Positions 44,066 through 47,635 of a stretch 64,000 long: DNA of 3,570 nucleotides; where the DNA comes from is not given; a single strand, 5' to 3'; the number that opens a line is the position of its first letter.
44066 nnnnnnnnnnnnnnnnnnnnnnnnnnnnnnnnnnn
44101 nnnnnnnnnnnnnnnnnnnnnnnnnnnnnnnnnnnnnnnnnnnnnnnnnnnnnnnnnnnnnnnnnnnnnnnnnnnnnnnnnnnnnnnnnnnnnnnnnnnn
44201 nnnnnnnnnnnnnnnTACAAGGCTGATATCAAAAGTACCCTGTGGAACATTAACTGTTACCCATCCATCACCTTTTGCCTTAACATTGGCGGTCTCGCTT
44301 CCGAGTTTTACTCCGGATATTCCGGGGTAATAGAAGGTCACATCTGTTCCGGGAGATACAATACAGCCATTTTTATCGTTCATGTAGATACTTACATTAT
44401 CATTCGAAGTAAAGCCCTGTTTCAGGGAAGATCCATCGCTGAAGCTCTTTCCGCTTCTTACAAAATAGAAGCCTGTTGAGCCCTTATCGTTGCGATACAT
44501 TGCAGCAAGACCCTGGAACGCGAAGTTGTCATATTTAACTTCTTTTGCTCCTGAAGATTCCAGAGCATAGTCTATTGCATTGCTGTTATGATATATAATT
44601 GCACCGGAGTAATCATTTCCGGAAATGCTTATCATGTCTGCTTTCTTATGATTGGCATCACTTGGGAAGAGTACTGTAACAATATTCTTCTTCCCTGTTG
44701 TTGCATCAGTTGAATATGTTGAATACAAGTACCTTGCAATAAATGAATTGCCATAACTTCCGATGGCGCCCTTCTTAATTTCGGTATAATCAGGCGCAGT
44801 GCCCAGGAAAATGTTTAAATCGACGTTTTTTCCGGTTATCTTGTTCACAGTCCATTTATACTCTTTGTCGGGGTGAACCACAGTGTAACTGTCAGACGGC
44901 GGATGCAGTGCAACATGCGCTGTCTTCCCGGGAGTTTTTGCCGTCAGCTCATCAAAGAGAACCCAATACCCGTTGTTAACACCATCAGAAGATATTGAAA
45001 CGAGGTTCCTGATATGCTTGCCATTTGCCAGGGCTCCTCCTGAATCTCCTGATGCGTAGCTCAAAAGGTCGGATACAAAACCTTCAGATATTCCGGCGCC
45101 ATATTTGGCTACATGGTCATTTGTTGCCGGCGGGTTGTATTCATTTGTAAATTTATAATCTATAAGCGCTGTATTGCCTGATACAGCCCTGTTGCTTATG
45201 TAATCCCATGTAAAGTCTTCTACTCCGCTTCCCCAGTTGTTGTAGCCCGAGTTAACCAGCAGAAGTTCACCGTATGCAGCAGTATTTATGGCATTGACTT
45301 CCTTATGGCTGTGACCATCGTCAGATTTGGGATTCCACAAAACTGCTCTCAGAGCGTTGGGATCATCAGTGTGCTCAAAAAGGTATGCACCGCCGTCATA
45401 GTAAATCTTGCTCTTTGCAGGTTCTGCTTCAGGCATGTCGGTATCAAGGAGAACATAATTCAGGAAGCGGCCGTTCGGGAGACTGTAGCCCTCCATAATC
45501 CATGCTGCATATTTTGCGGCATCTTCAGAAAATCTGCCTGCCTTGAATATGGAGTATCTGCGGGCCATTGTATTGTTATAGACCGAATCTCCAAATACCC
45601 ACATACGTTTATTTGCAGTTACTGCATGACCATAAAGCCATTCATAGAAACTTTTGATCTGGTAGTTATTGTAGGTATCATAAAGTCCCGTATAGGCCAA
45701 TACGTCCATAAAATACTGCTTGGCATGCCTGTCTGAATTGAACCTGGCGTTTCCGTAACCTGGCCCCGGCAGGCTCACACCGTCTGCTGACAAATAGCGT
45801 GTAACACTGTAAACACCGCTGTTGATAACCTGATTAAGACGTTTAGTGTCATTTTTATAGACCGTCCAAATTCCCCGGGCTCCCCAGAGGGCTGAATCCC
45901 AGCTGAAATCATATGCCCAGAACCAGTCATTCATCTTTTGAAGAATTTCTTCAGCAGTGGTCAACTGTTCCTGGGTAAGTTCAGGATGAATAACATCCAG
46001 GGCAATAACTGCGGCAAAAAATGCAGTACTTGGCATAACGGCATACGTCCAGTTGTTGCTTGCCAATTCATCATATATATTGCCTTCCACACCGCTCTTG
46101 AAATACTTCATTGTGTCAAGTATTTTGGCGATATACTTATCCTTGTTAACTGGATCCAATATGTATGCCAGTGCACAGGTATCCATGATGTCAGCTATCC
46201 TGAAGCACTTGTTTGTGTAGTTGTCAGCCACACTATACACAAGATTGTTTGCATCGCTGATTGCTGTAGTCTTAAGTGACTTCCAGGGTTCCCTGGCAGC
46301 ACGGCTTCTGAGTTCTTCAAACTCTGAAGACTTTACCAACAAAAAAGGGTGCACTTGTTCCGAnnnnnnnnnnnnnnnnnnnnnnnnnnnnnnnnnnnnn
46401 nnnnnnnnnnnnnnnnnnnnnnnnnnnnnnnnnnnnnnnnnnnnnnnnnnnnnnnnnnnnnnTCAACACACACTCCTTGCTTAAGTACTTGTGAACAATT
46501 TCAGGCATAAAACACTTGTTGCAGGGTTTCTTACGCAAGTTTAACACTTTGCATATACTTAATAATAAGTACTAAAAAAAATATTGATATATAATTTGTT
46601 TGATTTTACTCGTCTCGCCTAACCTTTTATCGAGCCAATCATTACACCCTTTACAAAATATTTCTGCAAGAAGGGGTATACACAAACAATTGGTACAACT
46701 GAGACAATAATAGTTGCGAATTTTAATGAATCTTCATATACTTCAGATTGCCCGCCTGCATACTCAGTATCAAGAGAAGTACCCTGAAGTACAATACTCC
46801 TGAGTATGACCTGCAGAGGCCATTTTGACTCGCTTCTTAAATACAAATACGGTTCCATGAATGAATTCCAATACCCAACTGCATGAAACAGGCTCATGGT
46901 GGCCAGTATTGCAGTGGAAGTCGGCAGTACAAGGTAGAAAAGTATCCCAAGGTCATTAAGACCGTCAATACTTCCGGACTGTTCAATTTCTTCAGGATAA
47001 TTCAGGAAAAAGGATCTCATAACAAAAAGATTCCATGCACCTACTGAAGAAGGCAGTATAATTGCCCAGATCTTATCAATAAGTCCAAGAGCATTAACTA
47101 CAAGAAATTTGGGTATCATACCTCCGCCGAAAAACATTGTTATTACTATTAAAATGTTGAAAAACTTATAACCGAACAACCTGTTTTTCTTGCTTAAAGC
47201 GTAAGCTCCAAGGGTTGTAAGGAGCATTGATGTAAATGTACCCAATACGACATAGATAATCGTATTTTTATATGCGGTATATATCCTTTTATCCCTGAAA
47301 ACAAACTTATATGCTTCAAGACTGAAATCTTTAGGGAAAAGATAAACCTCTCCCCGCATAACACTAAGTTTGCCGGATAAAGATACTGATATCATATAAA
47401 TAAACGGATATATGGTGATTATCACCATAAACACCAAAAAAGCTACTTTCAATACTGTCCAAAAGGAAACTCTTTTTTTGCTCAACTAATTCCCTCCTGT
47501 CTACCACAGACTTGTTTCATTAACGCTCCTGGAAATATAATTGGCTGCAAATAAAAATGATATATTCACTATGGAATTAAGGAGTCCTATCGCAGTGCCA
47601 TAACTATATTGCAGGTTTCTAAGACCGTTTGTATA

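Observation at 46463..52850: YtdP/LplABC-type transporter operon driving a heparinase II/III-like lyase, with two cytoplasmic-looking Cys-sulfatases, a GH-A hydrolase and a URO-D-like gene 5 kb away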

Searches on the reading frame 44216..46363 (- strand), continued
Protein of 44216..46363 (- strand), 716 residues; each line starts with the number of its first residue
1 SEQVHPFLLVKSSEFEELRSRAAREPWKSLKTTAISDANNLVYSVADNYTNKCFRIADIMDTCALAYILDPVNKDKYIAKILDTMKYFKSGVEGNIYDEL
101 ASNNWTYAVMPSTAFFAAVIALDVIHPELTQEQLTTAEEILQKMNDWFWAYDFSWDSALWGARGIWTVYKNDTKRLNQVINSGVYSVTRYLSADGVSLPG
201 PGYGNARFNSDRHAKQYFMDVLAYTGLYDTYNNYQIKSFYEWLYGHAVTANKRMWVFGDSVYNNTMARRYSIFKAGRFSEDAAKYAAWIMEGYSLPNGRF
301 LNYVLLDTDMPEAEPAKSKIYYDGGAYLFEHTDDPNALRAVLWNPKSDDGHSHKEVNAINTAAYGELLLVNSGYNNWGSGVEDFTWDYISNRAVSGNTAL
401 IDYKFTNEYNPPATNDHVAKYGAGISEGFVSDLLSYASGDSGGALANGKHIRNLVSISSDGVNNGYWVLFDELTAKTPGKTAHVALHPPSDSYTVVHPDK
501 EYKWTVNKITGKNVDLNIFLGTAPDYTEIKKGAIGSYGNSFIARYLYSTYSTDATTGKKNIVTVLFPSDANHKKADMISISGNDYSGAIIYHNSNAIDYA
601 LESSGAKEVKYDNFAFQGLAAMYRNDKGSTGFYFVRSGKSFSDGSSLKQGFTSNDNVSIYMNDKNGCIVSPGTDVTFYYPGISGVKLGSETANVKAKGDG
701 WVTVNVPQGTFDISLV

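Call 44: search_protein_families(library=pfam, proteins=[L005:281-2677:-, L005:2713-3753:-, L005:5919-8162:-, L005:16728-18761:+, L005:18841-20511:-, L006:2711-5110:+, L006:5123-6358:+, L006:6465-7598:+, L006:7611-9149:+, L006:14601-15662:-], max_evalue=0.001)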
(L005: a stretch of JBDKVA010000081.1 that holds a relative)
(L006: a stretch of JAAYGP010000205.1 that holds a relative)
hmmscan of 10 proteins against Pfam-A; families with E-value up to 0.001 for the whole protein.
L005:281-2677:- (798 aa): 5 families
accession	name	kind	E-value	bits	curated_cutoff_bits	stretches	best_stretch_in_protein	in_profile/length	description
PF03483.22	B3_4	-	8.7e-55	185.4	29.3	1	219-387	2-172/174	B3/4 domain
PF17759.6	tRNA_synthFbeta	-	7e-24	84.9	22.4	1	503-688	24-214/214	Phenylalanyl tRNA synthetase beta chain CLM domain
PF03484.21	B5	-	7.9e-20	71.3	28.6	1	410-477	1-67/67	tRNA synthetase B5 domain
PF03147.19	FDX-ACB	-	3.2e-18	66.4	31.1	1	705-797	1-94/94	Ferredoxin-fold anticodon binding domain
PF01588.26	tRNA_bind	-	5.9e-16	58.8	27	1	50-148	1-95/96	Putative tRNA binding domain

L005:2713-3753:- (346 aa): 2 families
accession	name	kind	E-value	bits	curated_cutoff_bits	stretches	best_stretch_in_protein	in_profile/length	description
PF01409.25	tRNA-synt_2d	-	1e-79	267.9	19.8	1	94-344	2-246/246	tRNA synthetases class II core domain (F)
PF02912.23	Phe_tRNA-synt_N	-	1.4e-16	60.6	22.3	1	22-85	3-66/69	Aminoacyl tRNA synthetase class II, N-terminal domain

L005:5919-8162:- (747 aa): 1 family
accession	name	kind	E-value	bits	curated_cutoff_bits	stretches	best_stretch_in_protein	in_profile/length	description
PF05569.17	Peptidase_M56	-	1.3e-59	202.3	31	1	7-278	2-295/296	BlaR1 peptidase M56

L005:16728-18761:+ (677 aa): 3 families
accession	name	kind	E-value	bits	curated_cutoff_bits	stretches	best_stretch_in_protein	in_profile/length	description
PF00183.23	HSP90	-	1.1e-72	246.1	24.4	1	184-666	1-482/518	Hsp90 protein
PF13589.12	HATPase_c_3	-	1.2e-08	35.5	25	1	31-147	7-97/137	Histidine kinase-, DNA gyrase B-, and HSP90-like ATPase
PF02518.31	HATPase_c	-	1.5e-06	29.1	26.4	1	29-180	4-109/111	Histidine kinase-, DNA gyrase B-, and HSP90-like ATPase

L005:18841-20511:- (556 aa): 4 families
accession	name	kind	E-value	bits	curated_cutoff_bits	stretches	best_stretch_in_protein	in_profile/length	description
PF13487.12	HD_5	-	5.4e-37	127.6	27.2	1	376-540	3-170/170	HD domain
PF00990.26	GGDEF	-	1.1e-32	113.4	23.8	1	218-365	2-159/161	Diguanylate cyclase, GGDEF domain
PF01966.28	HD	-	2.9e-19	69.9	22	1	397-509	11-116/116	HD domain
PF22335.1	Cas10-Cmr2_palm2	-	0.00051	20.6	27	1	280-366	44-129/133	Cas10/Cmr2, second palm domain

L006:2711-5110:+ (799 aa): 0 families

L006:5123-6358:+ (411 aa): 0 families

L006:6465-7598:+ (377 aa): 1 family
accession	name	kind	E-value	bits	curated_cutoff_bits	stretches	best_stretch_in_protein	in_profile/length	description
PF00395.25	SLH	-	8e-14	51.8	20.8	1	94-134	1-42/44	S-layer homology domain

L006:7611-9149:+ (512 aa): 2 families
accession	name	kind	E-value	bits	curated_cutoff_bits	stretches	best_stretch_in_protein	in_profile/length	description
PF00092.34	VWA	-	1.4e-20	74.7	23.8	1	84-295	2-173/174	von Willebrand factor type A domain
PF13519.12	VWA_2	-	2.2e-20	73.7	27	1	84-201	1-107/107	von Willebrand factor type A domain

L006:14601-15662:- (353 aa): 1 family
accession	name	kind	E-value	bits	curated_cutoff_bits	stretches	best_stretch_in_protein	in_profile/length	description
PF01063.24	Aminotran_4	-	2.1e-32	113.2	28.5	1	67-309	2-222/223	Amino-transferase class IV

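Call 48: search_protein_families(library=pfam, proteins=[L026:5069-7612:+, L026:7609-9906:+, L026:15586-17910:+, L030:80-2485:+, L030:2522-6172:+, L030:6194-8710:+, L030:12167-14215:+, L024:8760-9884:+, L024:12144-14954:+, L009:5945-7864:-], max_evalue=0.001)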
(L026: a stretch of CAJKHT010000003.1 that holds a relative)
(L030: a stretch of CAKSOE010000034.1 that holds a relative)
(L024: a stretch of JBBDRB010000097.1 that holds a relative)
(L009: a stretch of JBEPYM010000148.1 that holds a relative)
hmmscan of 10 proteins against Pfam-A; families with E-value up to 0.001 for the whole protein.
L026:5069-7612:+ (847 aa): 1 family
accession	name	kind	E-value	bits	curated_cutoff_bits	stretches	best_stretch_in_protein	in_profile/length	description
PF00395.25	SLH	-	2.3e-07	31.1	20.8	1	91-133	1-44/44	S-layer homology domain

L026:7609-9906:+ (765 aa): 5 families
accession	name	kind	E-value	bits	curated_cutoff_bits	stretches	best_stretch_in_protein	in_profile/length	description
PF00395.25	SLH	-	2.1e-29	101.7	20.8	3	714-755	2-42/44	S-layer homology domain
PF16403.11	Bact_surface_Ig-like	-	1.2e-21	76.9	27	1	249-321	1-71/71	Bacterial surface protein, Ig-like domain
PF00754.31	F5_F8_type_C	-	9.6e-17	61.7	28.2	1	334-443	4-126/127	F5/8 type C domain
PF22633.2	F5_F8_type_C_2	-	2.2e-10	41.5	27.8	1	345-427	1-90/91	NedA-like, galactose-binding domain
PF20578.4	aBig_2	-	4.4e-09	36.5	27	1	466-528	17-82/89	Atrophied bacterial Ig domain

L026:15586-17910:+ (774 aa): 1 family
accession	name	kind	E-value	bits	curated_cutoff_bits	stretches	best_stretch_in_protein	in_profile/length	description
PF13385.13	Laminin_G_3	-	3.6e-11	43.9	27.6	1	164-227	50-109/151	Concanavalin A-like lectin/glucanases superfamily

L030:80-2485:+ (801 aa): 0 families

L030:2522-6172:+ (1216 aa): 5 families
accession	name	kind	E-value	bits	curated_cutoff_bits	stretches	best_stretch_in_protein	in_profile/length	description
PF07833.16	Cu_amine_oxidN1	-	5.6e-15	55.6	24.2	1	977-1068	14-105/108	Copper amine oxidase N-terminal domain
PF00754.31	F5_F8_type_C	-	6e-14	52.7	28.2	1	1096-1210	4-126/127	F5/8 type C domain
PF18675.7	HepII_C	-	1.2e-11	44.9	26.1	1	858-937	2-86/88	Heparinase II C-terminal domain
PF22633.2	F5_F8_type_C_2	-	2.9e-11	44.3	27.8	1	1107-1193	1-91/91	NedA-like, galactose-binding domain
PF07940.18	Hepar_II_III_C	-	3.2e-05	24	24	1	586-642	37-89/237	Heparinase II/III-like, C-terminal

L030:6194-8710:+ (838 aa): 4 families
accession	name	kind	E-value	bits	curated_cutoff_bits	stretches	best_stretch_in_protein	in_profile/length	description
PF13205.12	Big_5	-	2.1e-17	64.2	23.6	1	637-723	20-105/105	Bacterial Ig-like domain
PF22820.2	TcaA_3rd_4th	-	1e-06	29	27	1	356-416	9-64/73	TcaA protein 3rd/4th domain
PF22585.3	Sialidase-like_CBM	-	1.8e-05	25.2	27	0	142-179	88-125/156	Sialidase-like, CBM domain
PF13385.13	Laminin_G_3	-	5.1e-05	23.9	27.6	0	124-182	53-108/151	Concanavalin A-like lectin/glucanases superfamily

L030:12167-14215:+ (682 aa): 1 family
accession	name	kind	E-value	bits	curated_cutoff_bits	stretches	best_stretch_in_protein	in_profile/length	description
PF13385.13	Laminin_G_3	-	3.2e-11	44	27.6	2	393-503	40-144/151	Concanavalin A-like lectin/glucanases superfamily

L024:8760-9884:+ (374 aa): 4 families
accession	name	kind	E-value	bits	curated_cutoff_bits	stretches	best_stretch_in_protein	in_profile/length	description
PF01053.26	Cys_Met_Meta_PP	-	1.3e-129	432.5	27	1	4-371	1-380/381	Cys/Met metabolism PLP-dependent enzyme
PF00266.25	Aminotran_5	-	1.8e-05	24.3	21.5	1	80-200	79-204/371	Aminotransferase class-V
PF00155.27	Aminotran_1_2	-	0.00015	21.5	19.7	1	66-179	64-193/361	Aminotransferase class I and II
PF06838.17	Met_gamma_lyase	-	0.00065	18.8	24.2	0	53-213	57-240/405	Methionine gamma-lyase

L024:12144-14954:+ (936 aa): 2 families
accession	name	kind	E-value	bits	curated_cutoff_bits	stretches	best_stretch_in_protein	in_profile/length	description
PF07676.18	PD40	-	3.9e-12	46.2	20.9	1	528-557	1-30/38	WD40-like Beta Propeller Repeat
PF14583.12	Pectate_lyase22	-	0.00021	20.6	30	1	493-568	37-110/386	Oligogalacturonate lyase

L009:5945-7864:- (639 aa): 1 family
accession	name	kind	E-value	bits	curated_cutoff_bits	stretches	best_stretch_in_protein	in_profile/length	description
PF07940.18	Hepar_II_III_C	-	9.3e-09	35.6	24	1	422-575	28-180/237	Heparinase II/III-like, C-terminal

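Call 62: search_protein_families(library=pfam, proteins=[L021:7594-9594:-, L021:12111-13403:+, L021:17197-19497:+, L021:45-2807:+, L012:5171-6805:+, L012:6940-8088:+, L012:8109-9044:+, L012:11593-12471:+, L037:6003-9587:+, L040:12950-14494:+], max_evalue=0.001)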
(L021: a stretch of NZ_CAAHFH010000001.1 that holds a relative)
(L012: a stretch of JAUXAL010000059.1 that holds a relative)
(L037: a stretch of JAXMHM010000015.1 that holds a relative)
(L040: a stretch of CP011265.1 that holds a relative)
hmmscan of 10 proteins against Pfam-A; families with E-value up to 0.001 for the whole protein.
L021:7594-9594:- (666 aa): 3 families
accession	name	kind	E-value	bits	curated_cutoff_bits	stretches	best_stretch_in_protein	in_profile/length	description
PF01120.23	Alpha_L_fucos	-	5.7e-61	207.3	25.2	1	65-407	18-344/345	Alpha-L-fucosidase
PF14871.12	GHL6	-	6.4e-06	26.8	35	1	138-282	2-131/132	Hypothetical glycosyl hydrolase 6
PF16757.11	Fucosidase_C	-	0.00072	20.5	25.6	0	429-483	15-73/88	Alpha-L-fucosidase C-terminal domain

L021:12111-13403:+ (430 aa): 1 family
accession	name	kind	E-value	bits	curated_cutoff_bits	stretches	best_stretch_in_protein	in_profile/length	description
PF07470.19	Glyco_hydro_88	-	1.4e-76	258.2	26.6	1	85-418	6-351/352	Glycosyl Hydrolase Family 88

L021:17197-19497:+ (766 aa): 2 families
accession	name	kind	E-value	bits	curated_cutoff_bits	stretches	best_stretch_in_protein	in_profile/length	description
PF07971.18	Glyco_hydro_92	-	3.8e-175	583.8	24.6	1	270-748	1-464/464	Glycosyl hydrolase family 92 catalytic domain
PF17678.7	Glyco_hydro_92N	-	2e-71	241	34.5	1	29-264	3-236/236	Glycosyl hydrolase family 92 N-terminal domain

L021:45-2807:+ (920 aa): 1 family
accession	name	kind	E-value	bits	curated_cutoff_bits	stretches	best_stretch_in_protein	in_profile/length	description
PF12708.12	Pect-lyase_RHGA_epim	-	5.2e-27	95.5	27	2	484-541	2-60/213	Rhamnogalacturonase A/epimerase, pectate lyase-like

L012:5171-6805:+ (544 aa): 3 families
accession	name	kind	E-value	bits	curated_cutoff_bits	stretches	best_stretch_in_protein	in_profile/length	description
PF03720.21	UDPG_MGDP_dh_C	-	1.4e-18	67.6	30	1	391-512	2-102/103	UDP-glucose/GDP-mannose dehydrogenase family, UDP binding domain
PF00984.24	UDPG_MGDP_dh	-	5.7e-15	55.6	25.4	1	269-335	2-69/94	UDP-glucose/GDP-mannose dehydrogenase family, central domain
PF03721.20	UDPG_MGDP_dh_N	-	1.7e-09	37.9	27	1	43-242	3-179/187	UDP-glucose/GDP-mannose dehydrogenase family, NAD binding domain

L012:6940-8088:+ (382 aa): 3 families
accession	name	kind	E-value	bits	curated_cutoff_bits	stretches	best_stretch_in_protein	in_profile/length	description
PF00534.26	Glycos_transf_1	-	1.2e-22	80.7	26.4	1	211-353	17-164/172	Glycosyl transferases group 1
PF13692.12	Glyco_trans_1_4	-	1.2e-17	64.9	27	1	211-341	3-138/142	Glycosyl transferases group 1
PF13439.12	Glyco_transf_4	-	0.00034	21.1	28.5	0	63-165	5-113/170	Glycosyltransferase Family 4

L012:8109-9044:+ (311 aa): 1 family
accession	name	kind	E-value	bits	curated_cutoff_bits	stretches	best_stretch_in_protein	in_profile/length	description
PF04041.19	Glyco_hydro_130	-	4.4e-54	184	26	1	22-303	30-318/320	beta-1,4-mannooligosaccharide phosphorylase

L012:11593-12471:+ (292 aa): 0 families

L037:6003-9587:+ (1194 aa): 2 families
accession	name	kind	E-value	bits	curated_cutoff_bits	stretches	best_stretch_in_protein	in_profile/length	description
PF07660.19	STN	-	1.8e-07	31.3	28.4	1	84-127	2-45/52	Secretin and TonB N terminus short domain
PF07715.20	Plug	-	8.6e-07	29.9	23.9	1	237-352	2-107/107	TonB-dependent Receptor Plug Domain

L040:12950-14494:+ (514 aa): 3 families
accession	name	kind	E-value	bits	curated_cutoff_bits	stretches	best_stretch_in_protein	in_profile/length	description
PF00295.23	Glyco_hydro_28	-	7.6e-10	38.8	22.9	1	147-307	40-196/324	Glycosyl hydrolases family 28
PF12708.12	Pect-lyase_RHGA_epim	-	3.1e-08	34.1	27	1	72-116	7-53/213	Rhamnogalacturonase A/epimerase, pectate lyase-like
PF13229.12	Beta_helix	-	0.00026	21.1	25.9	0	192-301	40-144/158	Right handed beta helix region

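Call 94: search_protein_representatives(alignment_id=A1)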
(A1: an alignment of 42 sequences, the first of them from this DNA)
Query: 42 sequences, 728 profile positions. Proteins with E-value up to 0.001 (for the whole library): 1546; up to 1e-10: 700; up to 1e-30: 379. The best 150 are listed.
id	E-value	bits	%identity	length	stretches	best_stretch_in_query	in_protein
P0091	9.8e-288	972.7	-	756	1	21-723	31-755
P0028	1.3e-284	962.5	-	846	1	17-726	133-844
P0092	3.9e-283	957.5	-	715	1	24-726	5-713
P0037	1.2e-282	956.0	-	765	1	3-725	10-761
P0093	5.1e-277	937.3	-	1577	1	10-725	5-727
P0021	7.1e-276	933.5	-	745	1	5-724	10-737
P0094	1.5e-275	932.5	-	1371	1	5-724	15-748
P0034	6.9e-275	930.3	-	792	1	7-723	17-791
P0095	5.9e-273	923.9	-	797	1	9-725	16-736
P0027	6.7e-273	923.7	-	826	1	5-724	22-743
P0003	1.6e-271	919.2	-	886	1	21-726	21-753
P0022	1.8e-270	915.6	-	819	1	12-725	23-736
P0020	1.3e-268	909.5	-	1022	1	6-725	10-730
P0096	9.9e-267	903.3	-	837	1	21-725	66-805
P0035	1.9e-266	902.4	-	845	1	3-725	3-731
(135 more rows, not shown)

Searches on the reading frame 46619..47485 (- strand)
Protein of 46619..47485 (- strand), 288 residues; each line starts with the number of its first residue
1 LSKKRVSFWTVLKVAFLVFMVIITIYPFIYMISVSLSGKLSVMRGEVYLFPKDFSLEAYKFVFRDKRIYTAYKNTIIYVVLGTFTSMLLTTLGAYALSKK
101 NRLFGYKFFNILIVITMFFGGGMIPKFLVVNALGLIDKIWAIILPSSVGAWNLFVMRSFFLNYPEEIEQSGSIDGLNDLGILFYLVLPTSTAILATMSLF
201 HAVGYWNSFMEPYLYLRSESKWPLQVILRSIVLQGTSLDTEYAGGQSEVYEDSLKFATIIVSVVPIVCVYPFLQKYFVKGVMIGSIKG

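Call 4: search_protein_families(library=pfam, proteins=[window:46619-47485:-], max_evalue=0.01)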
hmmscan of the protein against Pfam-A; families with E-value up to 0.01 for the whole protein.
window:46619-47485:- (288 aa): 1 family
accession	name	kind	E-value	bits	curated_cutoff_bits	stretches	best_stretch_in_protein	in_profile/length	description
PF00528.27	BPD_transp_1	-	0.00013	22.2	26.4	1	108-281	34-182/184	Binding-protein-dependent transport system inner membrane component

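Call 10: search_protein_families(library=ncbifam, proteins=[window:46619-47485:-], max_evalue=0.1)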
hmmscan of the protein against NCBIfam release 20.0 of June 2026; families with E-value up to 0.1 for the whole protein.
window:46619-47485:- (288 aa): 4 families
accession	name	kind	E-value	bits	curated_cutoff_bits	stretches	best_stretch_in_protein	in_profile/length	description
NF040932.1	ABC_arch_GlcU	equivalog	2.5e-20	73.2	340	1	12-282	4-265/272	glucose ABC transporter permease GlcU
NF008210.0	PRK10973.1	equivalog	8.9e-11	42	297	1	10-282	9-277/281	sn-glycerol-3-phosphate ABC transporter permease UgpE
NF008231.0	PRK10998.1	equivalog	3.8e-07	30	261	1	13-288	17-296/296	maltose ABC transporter permease MalG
NF011624.0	PRK15050.1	equivalog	0.092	11.8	247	1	5-96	21-99/297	2-aminoethylphosphonate ABC transporter permease subunit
